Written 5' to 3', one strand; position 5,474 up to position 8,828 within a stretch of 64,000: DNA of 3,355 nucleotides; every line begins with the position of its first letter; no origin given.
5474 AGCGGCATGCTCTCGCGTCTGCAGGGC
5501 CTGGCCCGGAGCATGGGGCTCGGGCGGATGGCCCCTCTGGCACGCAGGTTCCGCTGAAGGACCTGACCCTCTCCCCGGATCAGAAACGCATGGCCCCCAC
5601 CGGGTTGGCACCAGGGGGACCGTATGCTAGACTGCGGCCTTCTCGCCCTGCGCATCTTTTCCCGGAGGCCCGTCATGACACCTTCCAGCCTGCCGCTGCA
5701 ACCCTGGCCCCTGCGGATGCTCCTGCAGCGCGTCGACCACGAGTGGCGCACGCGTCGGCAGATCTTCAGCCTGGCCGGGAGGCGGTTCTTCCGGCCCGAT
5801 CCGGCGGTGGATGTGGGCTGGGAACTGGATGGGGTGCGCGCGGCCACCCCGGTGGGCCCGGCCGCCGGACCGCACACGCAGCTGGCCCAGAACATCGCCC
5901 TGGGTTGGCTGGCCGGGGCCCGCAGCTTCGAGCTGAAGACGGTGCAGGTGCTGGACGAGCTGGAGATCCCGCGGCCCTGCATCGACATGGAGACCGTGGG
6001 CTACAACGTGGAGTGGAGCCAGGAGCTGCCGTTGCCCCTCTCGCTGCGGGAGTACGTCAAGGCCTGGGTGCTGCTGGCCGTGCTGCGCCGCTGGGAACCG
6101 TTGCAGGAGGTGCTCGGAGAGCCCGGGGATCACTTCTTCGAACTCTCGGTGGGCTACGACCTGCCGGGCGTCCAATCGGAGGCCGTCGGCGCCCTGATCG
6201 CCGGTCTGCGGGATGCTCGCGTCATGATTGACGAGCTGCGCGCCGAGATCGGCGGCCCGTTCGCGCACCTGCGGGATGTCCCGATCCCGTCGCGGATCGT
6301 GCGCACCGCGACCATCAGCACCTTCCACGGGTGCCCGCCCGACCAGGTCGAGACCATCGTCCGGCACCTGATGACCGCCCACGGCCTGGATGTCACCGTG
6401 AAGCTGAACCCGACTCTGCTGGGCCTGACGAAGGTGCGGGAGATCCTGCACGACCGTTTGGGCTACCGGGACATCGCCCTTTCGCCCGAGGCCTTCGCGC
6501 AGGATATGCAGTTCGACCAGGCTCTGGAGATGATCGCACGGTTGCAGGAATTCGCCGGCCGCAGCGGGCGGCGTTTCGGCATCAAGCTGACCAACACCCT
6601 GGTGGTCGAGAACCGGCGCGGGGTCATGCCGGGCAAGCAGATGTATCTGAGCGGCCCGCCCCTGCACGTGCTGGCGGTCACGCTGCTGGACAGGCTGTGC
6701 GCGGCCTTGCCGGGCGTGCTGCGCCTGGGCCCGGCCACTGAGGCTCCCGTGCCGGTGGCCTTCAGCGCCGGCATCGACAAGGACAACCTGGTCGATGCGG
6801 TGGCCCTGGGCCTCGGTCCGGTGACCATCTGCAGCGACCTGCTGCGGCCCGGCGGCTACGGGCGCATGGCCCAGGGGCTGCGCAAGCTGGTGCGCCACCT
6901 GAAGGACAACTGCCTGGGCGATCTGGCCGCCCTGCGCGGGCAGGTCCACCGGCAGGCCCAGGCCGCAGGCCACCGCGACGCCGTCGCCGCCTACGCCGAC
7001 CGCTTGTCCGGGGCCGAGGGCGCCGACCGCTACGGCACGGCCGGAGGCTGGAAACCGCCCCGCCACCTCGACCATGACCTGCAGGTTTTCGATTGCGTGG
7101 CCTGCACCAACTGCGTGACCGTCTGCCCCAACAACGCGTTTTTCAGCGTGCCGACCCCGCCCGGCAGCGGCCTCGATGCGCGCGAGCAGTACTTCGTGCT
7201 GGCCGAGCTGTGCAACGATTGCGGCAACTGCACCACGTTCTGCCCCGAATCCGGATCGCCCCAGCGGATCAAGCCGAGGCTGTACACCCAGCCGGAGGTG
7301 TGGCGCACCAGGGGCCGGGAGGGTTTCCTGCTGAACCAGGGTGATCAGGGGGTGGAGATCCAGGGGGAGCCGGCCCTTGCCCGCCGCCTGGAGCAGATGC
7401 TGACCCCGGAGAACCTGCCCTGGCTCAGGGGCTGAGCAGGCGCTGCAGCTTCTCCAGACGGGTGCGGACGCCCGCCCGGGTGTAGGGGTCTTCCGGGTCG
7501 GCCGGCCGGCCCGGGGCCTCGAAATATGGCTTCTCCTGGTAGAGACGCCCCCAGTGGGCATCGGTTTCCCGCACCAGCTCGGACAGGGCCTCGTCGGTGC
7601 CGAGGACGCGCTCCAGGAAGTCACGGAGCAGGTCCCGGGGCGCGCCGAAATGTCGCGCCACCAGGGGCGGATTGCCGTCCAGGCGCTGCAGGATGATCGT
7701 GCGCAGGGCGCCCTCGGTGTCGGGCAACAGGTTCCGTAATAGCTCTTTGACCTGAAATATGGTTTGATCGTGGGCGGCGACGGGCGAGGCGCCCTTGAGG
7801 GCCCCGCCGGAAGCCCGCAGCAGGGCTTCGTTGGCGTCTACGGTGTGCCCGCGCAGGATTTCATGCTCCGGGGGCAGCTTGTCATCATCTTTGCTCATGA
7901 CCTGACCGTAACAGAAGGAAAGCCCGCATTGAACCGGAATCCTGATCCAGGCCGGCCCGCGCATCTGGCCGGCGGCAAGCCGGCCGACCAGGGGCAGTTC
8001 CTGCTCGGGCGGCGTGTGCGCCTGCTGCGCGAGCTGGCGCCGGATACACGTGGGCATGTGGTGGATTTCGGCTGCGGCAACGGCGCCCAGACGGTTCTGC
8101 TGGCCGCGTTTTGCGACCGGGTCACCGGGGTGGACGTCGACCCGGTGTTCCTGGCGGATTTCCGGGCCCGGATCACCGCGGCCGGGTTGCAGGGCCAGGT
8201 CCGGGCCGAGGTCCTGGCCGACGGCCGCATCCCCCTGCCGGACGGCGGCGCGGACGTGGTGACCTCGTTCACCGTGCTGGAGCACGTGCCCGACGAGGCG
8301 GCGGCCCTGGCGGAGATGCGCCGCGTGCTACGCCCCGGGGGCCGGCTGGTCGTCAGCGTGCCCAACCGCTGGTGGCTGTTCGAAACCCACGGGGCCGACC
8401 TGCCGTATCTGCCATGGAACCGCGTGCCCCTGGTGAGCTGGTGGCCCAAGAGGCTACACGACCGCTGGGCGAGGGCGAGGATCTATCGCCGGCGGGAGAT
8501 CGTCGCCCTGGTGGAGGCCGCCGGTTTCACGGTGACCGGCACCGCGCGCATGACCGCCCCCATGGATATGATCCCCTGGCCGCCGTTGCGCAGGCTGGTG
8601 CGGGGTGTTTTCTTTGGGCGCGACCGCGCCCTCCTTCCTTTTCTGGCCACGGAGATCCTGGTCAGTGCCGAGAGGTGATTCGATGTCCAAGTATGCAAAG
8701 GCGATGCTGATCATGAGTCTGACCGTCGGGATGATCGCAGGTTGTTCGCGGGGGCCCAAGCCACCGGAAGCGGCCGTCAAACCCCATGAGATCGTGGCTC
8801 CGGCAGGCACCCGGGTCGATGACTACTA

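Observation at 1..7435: Candidate biosynthetic operon for a sulfated N-acyl lipid: two desaturases, ACP, FAAL, GNAT, sulfotransferase and a DHOD-like Fe-S flavoprotein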

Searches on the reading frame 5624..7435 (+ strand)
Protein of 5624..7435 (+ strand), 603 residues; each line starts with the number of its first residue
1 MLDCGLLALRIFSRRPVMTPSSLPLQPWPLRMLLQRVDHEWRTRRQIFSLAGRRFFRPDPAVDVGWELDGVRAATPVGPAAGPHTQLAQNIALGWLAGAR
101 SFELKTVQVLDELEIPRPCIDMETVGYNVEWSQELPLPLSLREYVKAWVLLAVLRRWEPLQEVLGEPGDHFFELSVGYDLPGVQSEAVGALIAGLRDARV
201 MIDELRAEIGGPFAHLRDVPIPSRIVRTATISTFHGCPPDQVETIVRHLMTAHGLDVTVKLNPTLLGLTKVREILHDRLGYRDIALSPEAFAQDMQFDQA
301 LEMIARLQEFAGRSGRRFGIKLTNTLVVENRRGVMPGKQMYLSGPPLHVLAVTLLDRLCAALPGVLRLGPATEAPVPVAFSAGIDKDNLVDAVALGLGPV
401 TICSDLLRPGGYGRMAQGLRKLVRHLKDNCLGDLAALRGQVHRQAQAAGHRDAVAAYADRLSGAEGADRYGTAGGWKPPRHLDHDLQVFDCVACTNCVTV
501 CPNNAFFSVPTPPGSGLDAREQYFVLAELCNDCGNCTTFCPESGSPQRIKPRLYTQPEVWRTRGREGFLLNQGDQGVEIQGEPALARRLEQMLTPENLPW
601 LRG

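Call 3: search_protein_families(library=pfam, proteins=[window:5624-7435:+], max_evalue=0.01)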
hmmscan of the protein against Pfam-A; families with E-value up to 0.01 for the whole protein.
window:5624-7435:+ (603 aa): 11 families
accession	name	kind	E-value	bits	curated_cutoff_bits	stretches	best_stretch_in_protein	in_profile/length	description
PF13237.11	Fer4_10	-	4.3e-08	33.4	25.5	1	527-545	6-22/53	4Fe-4S dicluster domain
PF13183.11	Fer4_8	-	2e-07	31.9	27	1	469-504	46-67/68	4Fe-4S dicluster domain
PF13187.11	Fer4_9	-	3.7e-07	30.5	27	1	490-542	1-49/52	4Fe-4S dicluster domain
PF12838.12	Fer4_7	-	6.1e-07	30.3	27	1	491-542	2-50/52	4Fe-4S dicluster domain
PF00037.32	Fer4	-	7.9e-07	29.1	21.1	1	490-506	7-23/24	4Fe-4S binding domain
PF13534.11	Fer4_17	-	1.1e-06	29.5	22.2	0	481-504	36-59/61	4Fe-4S dicluster domain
PF12837.12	Fer4_6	-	6.9e-06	26.2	25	1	527-542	6-21/24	4Fe-4S binding domain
PF12797.12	Fer4_2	-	1.6e-05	25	24.5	1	525-542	5-22/22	4Fe-4S binding domain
PF13484.11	Fer4_16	-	0.00013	23.1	30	0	491-506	2-17/66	4Fe-4S double cluster binding domain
PF14697.11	Fer4_21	-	0.0015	19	35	1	490-541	7-52/59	4Fe-4S dicluster domain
PF13746.11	Fer4_18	-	0.0033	18.1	27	0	482-503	52-73/114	4Fe-4S dicluster domain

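Call 4: search_protein_families(library=ncbifam, proteins=[window:5624-7435:+], max_evalue=0.01)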
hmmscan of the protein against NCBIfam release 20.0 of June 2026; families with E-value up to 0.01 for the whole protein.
window:5624-7435:+ (603 aa): 20 families
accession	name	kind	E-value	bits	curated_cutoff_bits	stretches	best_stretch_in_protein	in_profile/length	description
TIGR03315.1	Se_ygfK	equivalog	1.9e-124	416.3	835.3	2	25-429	4-399/1012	putative selenate reductase subunit YgfK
TIGR01971.1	NuoI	subfamily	7.1e-07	28.8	113.05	1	482-542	35-95/121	NADH-quinone oxidoreductase, chain I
NF042909.1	FMH_DH_FwdF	exception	6.4e-06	25.5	375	1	490-543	258-309/336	tungsten-dependent formylmethanofuran dehydrogenase subunit FwdF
TIGR04041.1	activase_YjjW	hypoth_equivalog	9.4e-05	22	250.2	1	490-548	42-90/276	YjjW family glycine radical enzyme activase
NF040684.1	PorD_Arch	equivalog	0.00012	22.1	120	0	473-505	19-48/85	pyruvate synthase subunit PorD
TIGR02179.1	PorD_KorD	subfamily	0.00013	22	60.05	0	489-505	25-41/78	2-oxoacid:acceptor oxidoreductase, delta subunit, pyruvate/2-ketoisovalerate family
NF058577.1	FdxA_fam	equivalog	0.00014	22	65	1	490-542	8-50/52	4Fe-4S ferredoxin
TIGR01944.1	rnfB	subfamily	0.00038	20.1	68.7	1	490-542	114-157/190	RnfABCDGE type electron transport complex subunit B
NF043069.1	T4HPD_activ_SAM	equivalog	0.0004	19.9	425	1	490-583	52-133/299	trans-4-hydroxy-L-proline dehydratase activase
NF006446.0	PRK08764.1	equivalog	0.00043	20.2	220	1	489-541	86-129/139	Rnf electron transport complex subunit RnfB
NF006221.0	PRK08348.1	subfamily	0.00083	19.1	124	1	489-543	44-90/136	NADH-plastoquinone oxidoreductase subunit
NF043039.1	HgcAB_like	equivalog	0.001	18.8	285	1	482-542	293-346/350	HgcAB-like fusion protein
TIGR02512.1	FeFe_hydrog_A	subfamily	0.0012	17.8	405.95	1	490-543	8-65/375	[FeFe] hydrogenase, group A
NF004545.0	PRK05888.3-1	equivalog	0.0043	16.7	229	1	487-542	64-120/154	NADH-quinone oxidoreductase subunit NuoI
NF007013.0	PRK09477.1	equivalog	0.0048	16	234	1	490-542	225-271/286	quinol dehydrogenase ferredoxin subunit NapH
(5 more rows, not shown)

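Call 28: search_solved_structures(query=window:5624-7435:+, max_evalue=0.01, show_alignments=0)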
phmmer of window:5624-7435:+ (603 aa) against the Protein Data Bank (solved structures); distinct sequences matched with E-value up to 0.01: 42.
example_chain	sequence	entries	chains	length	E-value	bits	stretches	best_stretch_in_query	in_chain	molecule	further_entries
6igz_C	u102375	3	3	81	0.00017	23.4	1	483-559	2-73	PsaC | Photosystem I iron-sulfur center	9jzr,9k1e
5zji_C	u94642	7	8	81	0.00037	22.3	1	483-562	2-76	photosystem I subunit VII | Photosystem I iron-sulfur center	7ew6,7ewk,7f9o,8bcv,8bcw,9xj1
2wsc_C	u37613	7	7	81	0.00065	21.5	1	483-558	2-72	PHOTOSYSTEM I IRON-SULFUR CENTER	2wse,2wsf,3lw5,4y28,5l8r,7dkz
9grx_c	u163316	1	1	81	0.00074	21.3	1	483-558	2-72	Photosystem I iron-sulfur center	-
9xj9_C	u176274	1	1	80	0.00077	21.2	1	484-562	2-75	Photosystem I iron-sulfur center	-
8z11_c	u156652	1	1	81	0.00077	21.2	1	483-554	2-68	Photosystem I iron-sulfur center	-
7wfd_AC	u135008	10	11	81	0.00081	21.2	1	483-558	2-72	Photosystem I iron-sulfur center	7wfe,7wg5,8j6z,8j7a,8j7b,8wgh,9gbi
9jj8_c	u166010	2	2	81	0.00081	21.2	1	483-553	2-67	Photosystem I iron-sulfur center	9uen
9uh3_C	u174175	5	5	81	0.00081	21.2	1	483-554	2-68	Photosystem I iron-sulfur center (psaC)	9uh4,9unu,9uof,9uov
9s1l_C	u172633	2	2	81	0.0012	20.6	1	483-545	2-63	Photosystem I iron-sulfur center (PsaC)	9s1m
2o01_C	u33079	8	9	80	0.0013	20.5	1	484-558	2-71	Photosystem I iron-sulfur center | PsaC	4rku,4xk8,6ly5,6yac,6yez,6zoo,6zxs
7y5e_CN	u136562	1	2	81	0.0017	20.1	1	483-544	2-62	Photosystem I iron-sulfur center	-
7y7a_C7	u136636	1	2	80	0.0029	19.3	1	484-544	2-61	Photosystem I iron-sulfur center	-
6l4u_C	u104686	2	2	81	0.003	19.3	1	483-553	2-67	Photosystem I iron-sulfur center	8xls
6jeo_aC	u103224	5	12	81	0.0034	19.1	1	483-544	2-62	Photosystem I iron-sulfur center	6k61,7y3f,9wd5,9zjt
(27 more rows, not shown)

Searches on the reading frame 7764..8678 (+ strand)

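Call 3: search_protein_families(library=pfam, proteins=[window:7764-8678:+], max_evalue=0.01)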
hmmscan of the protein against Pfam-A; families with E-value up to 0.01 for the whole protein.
window:7764-8678:+ (304 aa): 10 families
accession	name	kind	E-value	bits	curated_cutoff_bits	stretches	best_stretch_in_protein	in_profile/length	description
PF08241.18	Methyltransf_11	-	1.6e-22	80.4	21.2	1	100-197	1-95/95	Methyltransferase domain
PF13489.12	Methyltransf_23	-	1.4e-19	70.9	27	1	87-258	12-162/164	Methyltransferase domain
PF13649.12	Methyltransf_25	-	4.5e-19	69.4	27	1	99-193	1-97/97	Methyltransferase domain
PF08242.18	Methyltransf_12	-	4.6e-15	56.6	30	1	100-195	1-98/98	Methyltransferase domain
PF13847.12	Methyltransf_31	-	2.7e-14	53.5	27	1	97-201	5-113/145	Methyltransferase domain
PF01209.24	Ubie_methyltran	-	3.3e-09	36.9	20.1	1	96-197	48-151/233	ubiE/COQ5 methyltransferase family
PF08003.17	Methyltransf_9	-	9.6e-06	25.2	23.8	1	86-197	106-217/315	Protein of unknown function (DUF1698)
PF05175.20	MTS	-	1.5e-05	25.2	23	1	87-166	23-102/170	Methyltransferase small domain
PF20922.3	Anamorsin_N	-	0.001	19.3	27.1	1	125-198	12-88/163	Anamorsin, N-terminal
PF05401.17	NodS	-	0.0024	18.2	24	1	94-138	42-86/201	Nodulation protein S (NodS)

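Call 4: search_protein_families(library=ncbifam, proteins=[window:7764-8678:+], max_evalue=0.01)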
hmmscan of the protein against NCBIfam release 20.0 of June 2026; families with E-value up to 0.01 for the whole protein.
window:7764-8678:+ (304 aa): 53 families (the best 25 are shown)
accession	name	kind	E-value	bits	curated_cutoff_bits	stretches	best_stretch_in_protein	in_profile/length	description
NF045667.1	MTase_DVU1556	equivalog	8e-16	58.1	155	1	87-198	14-120/213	DVU_1556 family methyltransferase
NF043040.1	corrin_prot_MT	hypoth_equivalog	4.4e-15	55.7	180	1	90-198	33-148/216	corrinoid protein-associated methyltransferase CpaM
NF047649.1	MTase_UXPK_star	exception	8.6e-15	54.5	460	1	98-197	80-181/283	methyltransferase/UXPK-star double selenoprotein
NF041537.1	ArsM_AhpD_UU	exception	1.3e-13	50.5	510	1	98-198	79-181/345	arsenite methyltransferase/AhpD domain selenoprotein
NF041536.1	ArsM_DUF2284_UU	exception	7e-12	44.4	575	1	98-197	79-180/459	arsenite methyltransferase/DUF2284 domain selenoprotein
NF008823.0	PRK11873.1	subfamily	8.3e-12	45.1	263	1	98-198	80-182/272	arsenite methyltransferase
TIGR01983.1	UbiG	equivalog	9.7e-10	38.1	102.95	1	98-204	52-158/228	bifunctional 2-polyprenyl-6-hydroxyphenol methylase/3-demethylubiquinol 3-O-methyltransferase UbiG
NF041820.1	daptide_MTase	equivalog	1.2e-09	38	175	1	85-200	26-145/243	daptide-type RiPP biosynthesis methyltransferase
NF001240.0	PRK00216.1-1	equivalog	1.2e-09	37.6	378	1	99-197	67-168/251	bifunctional demethylmenaquinone methyltransferase/2-methoxy-6-polyprenyl-1,4-benzoquinol methylase UbiE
NF052510.1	methyltran_MpqE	exception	2.5e-09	36.9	335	1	91-197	42-151/234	methyl-plastoquinone biosynthesis methyltransferase MpqE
TIGR01934.1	MenG_MenH_UbiE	subfamily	2.9e-09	36.6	158.35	1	86-197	30-141/223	ubiquinone/menaquinone biosynthesis methyltransferase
NF001241.0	PRK00216.1-2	equivalog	4.4e-09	36.3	327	1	90-198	46-148/231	demethylmenaquinone methyltransferase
NF001244.0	PRK00216.1-5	equivalog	1.7e-08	34.1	216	1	88-197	41-153/236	bifunctional demethylmenaquinone methyltransferase/2-methoxy-6-polyprenyl-1,4-benzoquinol methylase UbiE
TIGR00452.1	TIGR00452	equivalog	1.7e-08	33.7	275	1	86-197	108-219/316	tRNA 5-methoxyuridine(34)/uridine 5-oxyacetic acid(34) synthase CmoB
NF002463.0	PRK01683.1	equivalog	2.3e-08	34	297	1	87-203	23-134/258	trans-aconitate 2-methyltransferase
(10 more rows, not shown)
